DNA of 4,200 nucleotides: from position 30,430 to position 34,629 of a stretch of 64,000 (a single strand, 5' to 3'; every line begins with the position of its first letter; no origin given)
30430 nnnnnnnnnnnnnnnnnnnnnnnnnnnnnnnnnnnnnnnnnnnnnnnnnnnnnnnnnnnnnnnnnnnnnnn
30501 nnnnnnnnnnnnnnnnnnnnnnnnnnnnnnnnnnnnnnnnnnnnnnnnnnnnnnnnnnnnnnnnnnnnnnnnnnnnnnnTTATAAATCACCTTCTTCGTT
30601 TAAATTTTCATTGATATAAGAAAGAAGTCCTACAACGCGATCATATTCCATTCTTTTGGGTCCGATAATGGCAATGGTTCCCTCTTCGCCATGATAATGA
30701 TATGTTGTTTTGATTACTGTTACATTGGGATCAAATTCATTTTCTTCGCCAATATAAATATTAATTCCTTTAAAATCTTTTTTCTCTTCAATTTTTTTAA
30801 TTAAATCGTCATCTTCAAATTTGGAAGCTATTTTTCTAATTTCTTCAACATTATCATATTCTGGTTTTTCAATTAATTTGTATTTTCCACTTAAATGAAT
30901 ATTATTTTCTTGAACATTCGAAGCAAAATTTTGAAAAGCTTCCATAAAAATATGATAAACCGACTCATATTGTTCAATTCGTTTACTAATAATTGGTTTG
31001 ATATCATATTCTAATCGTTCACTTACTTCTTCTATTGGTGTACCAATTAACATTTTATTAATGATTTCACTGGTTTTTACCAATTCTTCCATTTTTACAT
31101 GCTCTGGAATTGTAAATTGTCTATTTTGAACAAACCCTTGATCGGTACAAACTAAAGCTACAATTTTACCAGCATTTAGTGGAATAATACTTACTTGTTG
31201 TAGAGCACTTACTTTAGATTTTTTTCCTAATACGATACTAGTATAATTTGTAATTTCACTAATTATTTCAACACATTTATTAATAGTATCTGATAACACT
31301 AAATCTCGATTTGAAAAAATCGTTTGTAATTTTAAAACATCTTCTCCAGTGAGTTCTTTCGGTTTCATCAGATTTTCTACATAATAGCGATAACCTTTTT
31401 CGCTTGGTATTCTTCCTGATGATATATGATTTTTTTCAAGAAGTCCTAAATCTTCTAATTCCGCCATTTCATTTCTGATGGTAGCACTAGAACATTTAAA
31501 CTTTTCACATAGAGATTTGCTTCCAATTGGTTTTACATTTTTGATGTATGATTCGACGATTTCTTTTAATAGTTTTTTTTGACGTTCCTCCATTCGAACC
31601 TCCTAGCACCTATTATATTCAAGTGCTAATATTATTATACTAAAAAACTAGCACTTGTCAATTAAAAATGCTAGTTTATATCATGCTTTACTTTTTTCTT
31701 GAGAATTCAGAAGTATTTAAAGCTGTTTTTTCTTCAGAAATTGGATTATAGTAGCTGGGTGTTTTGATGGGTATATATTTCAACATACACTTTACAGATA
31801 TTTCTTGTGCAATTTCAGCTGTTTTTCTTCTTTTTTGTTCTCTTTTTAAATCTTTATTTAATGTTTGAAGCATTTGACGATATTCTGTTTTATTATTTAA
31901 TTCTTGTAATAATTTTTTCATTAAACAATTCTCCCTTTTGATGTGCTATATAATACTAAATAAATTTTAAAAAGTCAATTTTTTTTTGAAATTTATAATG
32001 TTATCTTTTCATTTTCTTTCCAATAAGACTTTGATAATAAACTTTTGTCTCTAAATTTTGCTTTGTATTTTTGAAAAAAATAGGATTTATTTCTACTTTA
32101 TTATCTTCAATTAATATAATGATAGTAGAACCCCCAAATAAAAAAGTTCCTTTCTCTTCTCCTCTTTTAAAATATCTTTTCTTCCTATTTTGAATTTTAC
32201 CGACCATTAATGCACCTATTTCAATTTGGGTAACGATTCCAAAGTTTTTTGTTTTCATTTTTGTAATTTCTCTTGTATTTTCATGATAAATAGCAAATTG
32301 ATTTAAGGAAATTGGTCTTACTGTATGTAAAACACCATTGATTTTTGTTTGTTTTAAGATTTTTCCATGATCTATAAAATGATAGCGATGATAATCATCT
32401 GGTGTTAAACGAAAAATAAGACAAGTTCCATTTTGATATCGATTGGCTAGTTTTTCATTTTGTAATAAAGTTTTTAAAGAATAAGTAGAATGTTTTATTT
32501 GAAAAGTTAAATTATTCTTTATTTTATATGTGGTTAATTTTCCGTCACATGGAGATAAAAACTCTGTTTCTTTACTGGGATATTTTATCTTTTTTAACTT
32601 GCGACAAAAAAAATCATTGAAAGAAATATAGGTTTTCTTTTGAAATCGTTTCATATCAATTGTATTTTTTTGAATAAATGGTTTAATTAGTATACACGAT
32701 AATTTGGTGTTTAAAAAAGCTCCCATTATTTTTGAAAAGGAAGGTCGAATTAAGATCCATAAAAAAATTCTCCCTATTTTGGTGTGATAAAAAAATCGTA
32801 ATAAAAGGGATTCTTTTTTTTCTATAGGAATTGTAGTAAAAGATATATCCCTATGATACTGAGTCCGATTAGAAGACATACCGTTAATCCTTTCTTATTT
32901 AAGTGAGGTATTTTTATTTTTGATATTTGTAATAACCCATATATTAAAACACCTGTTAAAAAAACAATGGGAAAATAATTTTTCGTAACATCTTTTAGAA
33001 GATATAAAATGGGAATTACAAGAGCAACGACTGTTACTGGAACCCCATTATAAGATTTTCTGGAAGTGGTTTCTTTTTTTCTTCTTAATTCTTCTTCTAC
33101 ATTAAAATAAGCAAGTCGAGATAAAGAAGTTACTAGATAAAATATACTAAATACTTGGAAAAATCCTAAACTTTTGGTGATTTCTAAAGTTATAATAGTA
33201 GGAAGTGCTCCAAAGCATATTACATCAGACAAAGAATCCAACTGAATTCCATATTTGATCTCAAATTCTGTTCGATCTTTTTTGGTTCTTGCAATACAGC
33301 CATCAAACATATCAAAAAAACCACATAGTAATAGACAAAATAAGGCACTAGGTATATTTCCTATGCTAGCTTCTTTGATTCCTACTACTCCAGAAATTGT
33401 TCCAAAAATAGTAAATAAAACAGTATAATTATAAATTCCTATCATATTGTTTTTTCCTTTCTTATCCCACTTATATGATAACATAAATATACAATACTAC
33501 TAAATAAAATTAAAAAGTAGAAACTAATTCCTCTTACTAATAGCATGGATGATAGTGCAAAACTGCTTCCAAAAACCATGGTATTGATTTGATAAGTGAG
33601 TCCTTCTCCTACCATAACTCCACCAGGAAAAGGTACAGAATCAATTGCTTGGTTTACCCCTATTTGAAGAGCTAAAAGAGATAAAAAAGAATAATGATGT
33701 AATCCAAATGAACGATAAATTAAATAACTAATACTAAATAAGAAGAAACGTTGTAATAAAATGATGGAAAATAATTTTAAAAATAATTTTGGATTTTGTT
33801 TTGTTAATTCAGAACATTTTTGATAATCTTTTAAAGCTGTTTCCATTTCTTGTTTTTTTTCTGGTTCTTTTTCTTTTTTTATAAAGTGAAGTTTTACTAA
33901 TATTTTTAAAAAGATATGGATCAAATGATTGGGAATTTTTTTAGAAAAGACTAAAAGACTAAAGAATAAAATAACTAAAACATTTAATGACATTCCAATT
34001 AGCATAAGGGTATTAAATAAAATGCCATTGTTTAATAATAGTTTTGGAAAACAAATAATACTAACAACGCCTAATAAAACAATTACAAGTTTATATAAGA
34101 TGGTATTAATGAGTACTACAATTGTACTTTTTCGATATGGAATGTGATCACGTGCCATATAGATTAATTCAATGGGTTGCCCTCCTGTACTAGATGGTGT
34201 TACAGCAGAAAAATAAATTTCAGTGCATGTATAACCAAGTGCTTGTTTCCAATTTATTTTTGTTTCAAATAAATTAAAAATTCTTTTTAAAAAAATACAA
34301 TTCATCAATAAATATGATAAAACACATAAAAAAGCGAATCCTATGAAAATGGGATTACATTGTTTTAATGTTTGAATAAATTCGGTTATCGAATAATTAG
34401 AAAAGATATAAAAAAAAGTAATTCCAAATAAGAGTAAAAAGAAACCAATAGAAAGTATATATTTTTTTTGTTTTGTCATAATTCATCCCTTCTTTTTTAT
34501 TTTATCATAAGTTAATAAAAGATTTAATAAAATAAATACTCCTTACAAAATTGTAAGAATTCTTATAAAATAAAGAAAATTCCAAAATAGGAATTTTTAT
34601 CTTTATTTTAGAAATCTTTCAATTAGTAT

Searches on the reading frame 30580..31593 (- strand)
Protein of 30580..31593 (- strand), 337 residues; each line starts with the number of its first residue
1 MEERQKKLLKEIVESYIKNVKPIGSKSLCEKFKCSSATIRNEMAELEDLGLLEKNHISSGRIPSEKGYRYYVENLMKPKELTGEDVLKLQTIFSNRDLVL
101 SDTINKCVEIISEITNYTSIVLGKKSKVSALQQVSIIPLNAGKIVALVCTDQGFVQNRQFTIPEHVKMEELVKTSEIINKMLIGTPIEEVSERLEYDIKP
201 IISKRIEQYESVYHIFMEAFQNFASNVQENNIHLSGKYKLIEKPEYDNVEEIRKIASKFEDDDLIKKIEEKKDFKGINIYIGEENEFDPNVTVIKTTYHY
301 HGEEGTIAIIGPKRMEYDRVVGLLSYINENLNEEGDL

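Call 3: search_protein_families(library=pfam, proteins=[window:30580-31593:-])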
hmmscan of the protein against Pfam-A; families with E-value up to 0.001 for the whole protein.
window:30580-31593:- (337 aa): 4 families
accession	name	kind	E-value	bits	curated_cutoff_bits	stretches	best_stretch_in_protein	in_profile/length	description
PF01628.27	HrcA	-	6e-48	164.1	22.2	1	102-321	2-215/215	HrcA protein C terminal domain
PF03444.21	HrcA_DNA-bdg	-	1.6e-06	28.1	21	1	4-68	5-70/79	Winged helix-turn-helix transcription repressor, HrcA DNA-binding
PF08220.18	HTH_DeoR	-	2.2e-05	24.5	21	1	16-56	8-48/57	DeoR-like helix-turn-helix domain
PF08279.18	HTH_11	-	4.4e-05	23.7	25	1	10-50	3-43/55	HTH domain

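Call 4: search_protein_families(library=ncbifam, proteins=[window:30580-31593:-])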
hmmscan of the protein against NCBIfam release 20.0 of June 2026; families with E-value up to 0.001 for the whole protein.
window:30580-31593:- (337 aa): 4 families
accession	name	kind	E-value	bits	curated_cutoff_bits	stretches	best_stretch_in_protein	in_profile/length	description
TIGR00331.1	hrcA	equivalog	1.5e-88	297.6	197.2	1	2-333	1-336/338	heat-inducible transcriptional repressor HrcA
NF003033.0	PRK03911.1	equivalog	1.9e-19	70.4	248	1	3-99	5-104/264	HrcA family transcriptional regulator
NF041397.1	TranRegGlpR_Halo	equivalog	0.00025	20.7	300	1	10-64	8-59/253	HTH-type transcriptional regulator GlpR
NF040939.2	trans_reg_lrs14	equivalog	0.00032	20.7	90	1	16-74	30-87/103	Lrs14 family HTH-type transcriptional regulator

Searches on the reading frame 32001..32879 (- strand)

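Call 3: search_protein_families(library=pfam, proteins=[window:32001-32879:-])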
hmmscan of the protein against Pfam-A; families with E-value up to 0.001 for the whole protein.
window:32001-32879:- (292 aa): 1 family
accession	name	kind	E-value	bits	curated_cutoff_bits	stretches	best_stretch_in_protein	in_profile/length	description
PF02666.20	PS_Dcarbxylase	-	2.1e-48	165.1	22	1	87-264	1-180/198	Phosphatidylserine decarboxylase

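Call 4: search_protein_families(library=ncbifam, proteins=[window:32001-32879:-])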
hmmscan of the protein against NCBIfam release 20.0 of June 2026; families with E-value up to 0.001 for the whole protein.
window:32001-32879:- (292 aa): 4 families
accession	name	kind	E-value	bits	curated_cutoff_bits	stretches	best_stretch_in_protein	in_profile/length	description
NF001941.0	PRK00723.1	equivalog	4.1e-76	256.1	371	1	25-291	21-296/297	phosphatidylserine decarboxylase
NF002853.0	PRK03140.1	equivalog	2.8e-34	118.6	307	1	46-266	16-241/262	phosphatidylserine decarboxylase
NF003038.0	PRK03934.1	equivalog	1.8e-31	109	285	1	48-265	7-250/267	phosphatidylserine decarboxylase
TIGR00163.1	PS_decarb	equivalog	5.2e-26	91.3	111.75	1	78-264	6-223/243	archaetidylserine decarboxylase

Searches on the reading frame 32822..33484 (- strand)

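Call 41: search_protein_families(library=pfam, proteins=[window:32822-33484:-])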
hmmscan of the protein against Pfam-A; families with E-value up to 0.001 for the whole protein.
window:32822-33484:- (220 aa): 1 family
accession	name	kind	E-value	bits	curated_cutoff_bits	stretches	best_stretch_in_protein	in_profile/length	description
PF01066.26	CDP-OH_P_transf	-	7.9e-12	46.3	22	1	24-170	7-138/152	CDP-alcohol phosphatidyltransferase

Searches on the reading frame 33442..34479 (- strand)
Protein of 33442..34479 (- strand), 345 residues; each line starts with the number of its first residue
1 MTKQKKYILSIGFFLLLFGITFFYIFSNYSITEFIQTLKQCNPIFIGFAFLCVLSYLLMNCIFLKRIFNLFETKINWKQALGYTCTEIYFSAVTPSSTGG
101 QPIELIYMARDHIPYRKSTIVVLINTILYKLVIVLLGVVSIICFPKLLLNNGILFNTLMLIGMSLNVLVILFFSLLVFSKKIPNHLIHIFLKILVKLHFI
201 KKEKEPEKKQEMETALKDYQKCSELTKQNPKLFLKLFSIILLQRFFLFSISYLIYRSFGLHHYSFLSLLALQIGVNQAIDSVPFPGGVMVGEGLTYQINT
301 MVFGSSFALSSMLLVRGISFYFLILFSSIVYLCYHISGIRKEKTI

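Call 41: search_protein_families(library=pfam, proteins=[window:33442-34479:-])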
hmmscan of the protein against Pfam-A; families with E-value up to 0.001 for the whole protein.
window:33442-34479:- (345 aa): 1 family
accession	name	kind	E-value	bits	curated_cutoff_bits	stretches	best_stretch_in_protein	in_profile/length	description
PF03706.18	LPG_synthase_TM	-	7.5e-37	127.8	33.4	1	16-326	6-301/302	Lysylphosphatidylglycerol synthase TM region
